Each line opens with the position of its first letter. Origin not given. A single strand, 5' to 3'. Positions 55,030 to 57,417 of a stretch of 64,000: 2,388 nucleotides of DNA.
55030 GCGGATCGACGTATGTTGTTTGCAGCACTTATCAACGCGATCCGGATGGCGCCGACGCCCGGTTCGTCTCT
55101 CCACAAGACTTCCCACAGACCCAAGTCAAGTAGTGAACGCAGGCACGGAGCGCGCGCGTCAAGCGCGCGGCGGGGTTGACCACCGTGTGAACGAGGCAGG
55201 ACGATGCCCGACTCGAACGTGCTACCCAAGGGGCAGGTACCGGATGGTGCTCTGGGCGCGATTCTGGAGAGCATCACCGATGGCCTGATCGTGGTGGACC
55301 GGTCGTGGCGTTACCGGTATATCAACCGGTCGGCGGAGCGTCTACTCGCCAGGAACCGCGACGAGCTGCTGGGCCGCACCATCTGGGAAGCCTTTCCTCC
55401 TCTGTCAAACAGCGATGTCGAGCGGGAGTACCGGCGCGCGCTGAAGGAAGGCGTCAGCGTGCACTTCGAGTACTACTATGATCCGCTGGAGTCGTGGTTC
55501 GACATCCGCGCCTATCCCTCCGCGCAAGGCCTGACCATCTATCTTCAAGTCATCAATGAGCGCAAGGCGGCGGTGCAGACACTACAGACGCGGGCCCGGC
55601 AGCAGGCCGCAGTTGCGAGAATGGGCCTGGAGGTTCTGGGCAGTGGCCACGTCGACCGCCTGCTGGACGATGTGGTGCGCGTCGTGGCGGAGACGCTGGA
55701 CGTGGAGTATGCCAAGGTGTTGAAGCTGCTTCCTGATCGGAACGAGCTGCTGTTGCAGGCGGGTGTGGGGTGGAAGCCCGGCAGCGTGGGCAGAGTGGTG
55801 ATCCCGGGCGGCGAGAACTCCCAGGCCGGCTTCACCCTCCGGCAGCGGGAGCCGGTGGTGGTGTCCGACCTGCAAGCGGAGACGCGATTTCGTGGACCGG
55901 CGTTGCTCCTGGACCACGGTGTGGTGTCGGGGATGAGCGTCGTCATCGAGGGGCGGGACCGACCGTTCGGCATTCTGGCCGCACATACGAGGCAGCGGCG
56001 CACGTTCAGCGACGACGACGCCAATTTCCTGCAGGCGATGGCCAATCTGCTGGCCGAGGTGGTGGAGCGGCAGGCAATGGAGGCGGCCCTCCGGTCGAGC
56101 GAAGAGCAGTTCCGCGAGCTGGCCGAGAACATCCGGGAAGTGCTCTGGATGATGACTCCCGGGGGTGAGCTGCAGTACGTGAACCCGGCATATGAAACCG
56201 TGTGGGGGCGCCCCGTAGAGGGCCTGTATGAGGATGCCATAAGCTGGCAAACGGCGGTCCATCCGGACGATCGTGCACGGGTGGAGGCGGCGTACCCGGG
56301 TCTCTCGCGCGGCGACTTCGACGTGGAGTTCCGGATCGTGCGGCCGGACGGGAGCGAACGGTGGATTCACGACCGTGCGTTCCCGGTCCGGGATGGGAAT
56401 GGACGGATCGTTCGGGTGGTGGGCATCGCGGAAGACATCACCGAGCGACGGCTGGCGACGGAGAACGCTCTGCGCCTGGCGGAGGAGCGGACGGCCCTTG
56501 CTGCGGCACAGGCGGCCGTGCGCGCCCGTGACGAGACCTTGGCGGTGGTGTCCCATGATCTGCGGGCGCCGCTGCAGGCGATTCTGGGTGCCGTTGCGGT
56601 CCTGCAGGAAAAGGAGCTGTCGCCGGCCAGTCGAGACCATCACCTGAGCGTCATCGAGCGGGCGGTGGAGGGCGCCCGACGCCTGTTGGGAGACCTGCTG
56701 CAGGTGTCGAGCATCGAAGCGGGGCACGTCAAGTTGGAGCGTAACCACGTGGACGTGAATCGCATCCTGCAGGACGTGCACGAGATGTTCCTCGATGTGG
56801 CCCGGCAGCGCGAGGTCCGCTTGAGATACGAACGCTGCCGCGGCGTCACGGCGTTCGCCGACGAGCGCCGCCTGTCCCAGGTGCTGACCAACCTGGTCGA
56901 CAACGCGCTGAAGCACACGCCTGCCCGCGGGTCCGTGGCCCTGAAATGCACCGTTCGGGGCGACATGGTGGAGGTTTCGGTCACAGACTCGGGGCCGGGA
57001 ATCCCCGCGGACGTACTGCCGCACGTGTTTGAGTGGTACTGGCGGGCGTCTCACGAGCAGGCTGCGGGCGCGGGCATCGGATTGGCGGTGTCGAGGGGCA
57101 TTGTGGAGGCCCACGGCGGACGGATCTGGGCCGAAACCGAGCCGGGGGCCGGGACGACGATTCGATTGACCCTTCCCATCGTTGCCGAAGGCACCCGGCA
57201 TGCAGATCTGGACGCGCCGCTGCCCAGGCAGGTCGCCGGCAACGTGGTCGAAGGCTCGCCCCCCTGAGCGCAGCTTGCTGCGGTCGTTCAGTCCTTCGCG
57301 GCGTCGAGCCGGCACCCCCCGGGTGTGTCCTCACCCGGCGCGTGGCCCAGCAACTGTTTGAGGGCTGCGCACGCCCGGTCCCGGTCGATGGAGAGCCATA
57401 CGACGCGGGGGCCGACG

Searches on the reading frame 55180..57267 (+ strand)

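Call 11: search_protein_families(library=pfam, proteins=[window:55180-57267:+], max_evalue=0.001)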
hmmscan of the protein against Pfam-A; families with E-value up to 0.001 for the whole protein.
window:55180-57267:+ (695 aa): 13 families
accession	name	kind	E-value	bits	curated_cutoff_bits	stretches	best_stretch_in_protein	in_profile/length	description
PF02518.31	HATPase_c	-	5.9e-31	107.6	26.4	1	561-667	2-109/111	Histidine kinase-, DNA gyrase B-, and HSP90-like ATPase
PF08448.16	PAS_4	-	1.1e-28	100.1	23.1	2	29-129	1-109/110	PAS fold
PF08447.18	PAS_3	-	4.1e-23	81.9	25.6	1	333-417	3-89/89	PAS fold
PF00989.32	PAS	-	7.2e-20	71.5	22.6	2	27-91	5-69/113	PAS fold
PF13426.13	PAS_9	-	1.1e-16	61.4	27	2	325-422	7-103/103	PAS domain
PF01590.32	GAF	-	2.4e-16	60.9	22.4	1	158-292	2-130/133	GAF domain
PF00512.31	HisKA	-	2.2e-12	47.3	26.9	1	449-515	1-66/66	His Kinase A (phospho-acceptor) domain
PF13185.12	GAF_2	-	3e-12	47.4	28.6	1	158-296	4-136/136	GAF domain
PF13188.13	PAS_8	-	1.2e-11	44.4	21.8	1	27-80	5-57/65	PAS domain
PF13492.12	GAF_3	-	2.1e-08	35.1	27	1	158-297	2-129/129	GAF domain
PF13596.12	PAS_10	-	1.7e-05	25.8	22.1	0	27-113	3-87/106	PAS domain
PF13581.12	HATPase_c_2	-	0.0001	22.7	27.4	1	568-664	39-126/127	Histidine kinase-like ATPase domain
PF03472.21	Autoind_bind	-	0.00048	20.1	23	0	221-295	67-145/149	Autoinducer binding domain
